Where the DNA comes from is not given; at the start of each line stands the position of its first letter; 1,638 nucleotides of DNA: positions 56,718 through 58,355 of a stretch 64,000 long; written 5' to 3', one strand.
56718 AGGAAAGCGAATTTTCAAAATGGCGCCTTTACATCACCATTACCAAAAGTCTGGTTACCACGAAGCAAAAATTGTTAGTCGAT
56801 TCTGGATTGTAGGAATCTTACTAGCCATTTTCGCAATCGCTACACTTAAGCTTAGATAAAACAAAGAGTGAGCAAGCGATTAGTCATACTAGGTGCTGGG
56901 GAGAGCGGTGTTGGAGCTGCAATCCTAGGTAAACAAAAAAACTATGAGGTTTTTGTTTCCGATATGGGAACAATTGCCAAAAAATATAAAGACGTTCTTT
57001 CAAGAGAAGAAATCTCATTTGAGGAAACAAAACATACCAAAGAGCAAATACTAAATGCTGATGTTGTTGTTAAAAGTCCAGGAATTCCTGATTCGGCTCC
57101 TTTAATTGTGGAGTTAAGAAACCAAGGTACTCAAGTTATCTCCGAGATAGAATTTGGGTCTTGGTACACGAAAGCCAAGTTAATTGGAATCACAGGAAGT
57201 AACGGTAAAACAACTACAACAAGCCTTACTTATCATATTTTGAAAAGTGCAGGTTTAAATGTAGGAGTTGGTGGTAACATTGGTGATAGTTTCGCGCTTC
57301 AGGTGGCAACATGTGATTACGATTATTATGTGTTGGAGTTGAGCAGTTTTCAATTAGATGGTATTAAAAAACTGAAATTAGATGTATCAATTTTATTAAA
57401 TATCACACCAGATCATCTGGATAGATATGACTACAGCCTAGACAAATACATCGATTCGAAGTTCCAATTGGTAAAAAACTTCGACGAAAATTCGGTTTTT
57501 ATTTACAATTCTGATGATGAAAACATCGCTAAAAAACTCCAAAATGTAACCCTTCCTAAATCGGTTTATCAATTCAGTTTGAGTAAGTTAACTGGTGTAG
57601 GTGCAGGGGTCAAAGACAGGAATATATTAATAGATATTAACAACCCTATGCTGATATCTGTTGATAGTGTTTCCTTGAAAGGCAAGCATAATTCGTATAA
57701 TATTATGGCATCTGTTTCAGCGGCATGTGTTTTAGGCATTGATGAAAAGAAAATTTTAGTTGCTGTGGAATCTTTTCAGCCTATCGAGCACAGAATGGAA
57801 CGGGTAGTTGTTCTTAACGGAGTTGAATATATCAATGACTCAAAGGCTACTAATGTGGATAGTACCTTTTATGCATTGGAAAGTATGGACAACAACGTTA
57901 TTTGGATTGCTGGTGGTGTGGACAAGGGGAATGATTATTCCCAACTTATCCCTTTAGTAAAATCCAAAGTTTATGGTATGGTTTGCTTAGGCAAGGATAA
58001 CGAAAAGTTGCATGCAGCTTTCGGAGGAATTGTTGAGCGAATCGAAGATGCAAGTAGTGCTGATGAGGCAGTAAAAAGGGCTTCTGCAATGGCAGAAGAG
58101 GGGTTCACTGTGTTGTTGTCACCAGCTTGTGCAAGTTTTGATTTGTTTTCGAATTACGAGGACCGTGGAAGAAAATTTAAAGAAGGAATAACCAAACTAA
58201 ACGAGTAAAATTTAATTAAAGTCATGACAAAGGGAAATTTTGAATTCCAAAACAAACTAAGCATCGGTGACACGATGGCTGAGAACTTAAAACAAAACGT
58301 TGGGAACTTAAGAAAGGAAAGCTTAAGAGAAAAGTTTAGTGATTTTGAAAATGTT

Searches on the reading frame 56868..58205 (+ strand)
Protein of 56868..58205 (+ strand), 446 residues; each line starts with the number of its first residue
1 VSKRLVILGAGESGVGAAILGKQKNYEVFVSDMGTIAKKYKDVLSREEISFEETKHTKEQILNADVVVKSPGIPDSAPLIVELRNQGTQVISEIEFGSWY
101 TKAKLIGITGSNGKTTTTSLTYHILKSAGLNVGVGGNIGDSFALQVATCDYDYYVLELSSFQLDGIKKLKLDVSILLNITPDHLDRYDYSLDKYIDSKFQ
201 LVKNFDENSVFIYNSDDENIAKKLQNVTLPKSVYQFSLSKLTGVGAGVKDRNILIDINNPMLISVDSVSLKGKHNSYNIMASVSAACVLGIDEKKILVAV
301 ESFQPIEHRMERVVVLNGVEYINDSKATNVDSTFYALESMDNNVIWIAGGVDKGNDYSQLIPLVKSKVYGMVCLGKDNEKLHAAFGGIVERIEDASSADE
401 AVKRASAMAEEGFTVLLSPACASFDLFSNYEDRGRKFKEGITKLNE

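Call 4: search_protein_families(library=pfam, proteins=[window:56868-58205:+], max_evalue=0.01)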
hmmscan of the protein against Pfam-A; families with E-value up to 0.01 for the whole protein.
window:56868-58205:+ (446 aa): 5 families
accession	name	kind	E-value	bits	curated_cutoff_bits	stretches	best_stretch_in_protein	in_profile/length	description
PF08245.18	Mur_ligase_M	-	9.3e-32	111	24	1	108-285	1-199/200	Mur ligase middle domain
PF02875.26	Mur_ligase_C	-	2.6e-14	54.6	28.4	1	308-421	1-127/127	Mur ligase, glutamate ligase domain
PF21377.3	MurD_N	-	2.1e-11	44.1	24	1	8-74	5-72/76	MurD N-terminal domain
PF21799.2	MurD-like_N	-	4.8e-08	33.6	27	1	3-91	1-87/88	Mur ligase MurD-like, N-terminal domain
PF01262.27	AlaDh_PNT_C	-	0.00018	21.4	23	1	4-81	30-111/214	Alanine dehydrogenase/PNT, C-terminal domain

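Call 5: search_protein_families(library=ncbifam, proteins=[window:56868-58205:+], max_evalue=0.01)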
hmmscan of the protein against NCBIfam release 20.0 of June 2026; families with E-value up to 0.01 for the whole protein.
window:56868-58205:+ (446 aa): 28 families (the best 25 are shown)
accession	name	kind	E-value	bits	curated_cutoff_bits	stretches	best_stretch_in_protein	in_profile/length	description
TIGR01087.1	murD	equivalog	4.8e-120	401.6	211.95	1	5-440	2-438/441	UDP-N-acetylmuramoyl-L-alanine--D-glutamate ligase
TIGR01082.1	murC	equivalog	3.9e-36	125.1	335.1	1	7-336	7-336/449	UDP-N-acetylmuramate--L-alanine ligase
NF053646.1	pMurD1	equivalog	2.1e-34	119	610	1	5-346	3-355/465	pseudomurein biosynthesis peptide ligase pMurD1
NF053647.1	pMurD2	equivalog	1.2e-32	113.4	550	2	5-237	3-234/405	pseudomurein biosynthesis peptide ligase pMurD2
NF053645.1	pMurC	equivalog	2.2e-32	112.4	560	2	17-240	14-247/492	pseudomurein biosynthesis peptide ligase pMurC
NF001126.0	PRK00139.1-4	equivalog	3.8e-32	111.5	373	2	149-323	170-346/486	UDP-N-acetylmuramoyl-L-alanyl-D-glutamate--2,6-diaminopimelate ligase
TIGR01143.1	murF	subfamily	7.5e-28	97.6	288.6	1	101-341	72-319/418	UDP-N-acetylmuramoyl-tripeptide--D-alanyl-D-alanine ligase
TIGR01085.1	murE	subfamily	1.2e-27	97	257.3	2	149-315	154-328/472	UDP-N-acetylmuramyl-tripeptide synthetase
NF008896.0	PRK11929.1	equivalog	1.2e-22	79.6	1023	3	152-240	181-269/965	bifunctional UDP-N-acetylmuramoyl-L-alanyl-D-glutamate--2,6-diaminopimelate ligase MurE/UDP-N-acetylmuramoyl-tripeptide--D-alanyl-D-alanine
NF053648.1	pMurE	equivalog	7e-20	71.2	600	2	169-331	188-339/464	pseudomurein biosynthesis peptide ligase pMurE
NF010628.0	PRK14022.1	equivalog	2.1e-19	69.7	536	2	152-332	180-353/483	UDP-N-acetylmuramoyl-L-alanyl-D-glutamate--L-lysine ligase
NF001124.0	PRK00139.1-2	equivalog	3.2e-19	69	476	2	146-324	172-356/500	UDP-N-acetylmuramoyl-L-alanyl-D-glutamate--2,6-diaminopimelate ligase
NF011171.0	PRK14573.1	equivalog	3.6e-18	64.8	1015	1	11-324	16-321/809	bifunctional UDP-N-acetylmuramate--L-alanine ligase/D-alanine--D-alanine ligase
NF001123.0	PRK00139.1-1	equivalog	8.6e-18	64.2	586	2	151-408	175-446/493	UDP-N-acetylmuramoyl-L-alanyl-D-glutamate--2,6-diaminopimelate ligase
NF008041.0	PRK10773.1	equivalog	6.4e-15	54.8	551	1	101-338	98-346/453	UDP-N-acetylmuramoyl-tripeptide--D-alanyl-D-alanine ligase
NF008897.0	PRK11930.1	equivalog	2.1e-11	42.6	804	1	89-342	95-354/822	bifunctional UDP-N-acetylmuramoyl-tripeptide:D-alanyl-D-alanine ligase/alanine racemase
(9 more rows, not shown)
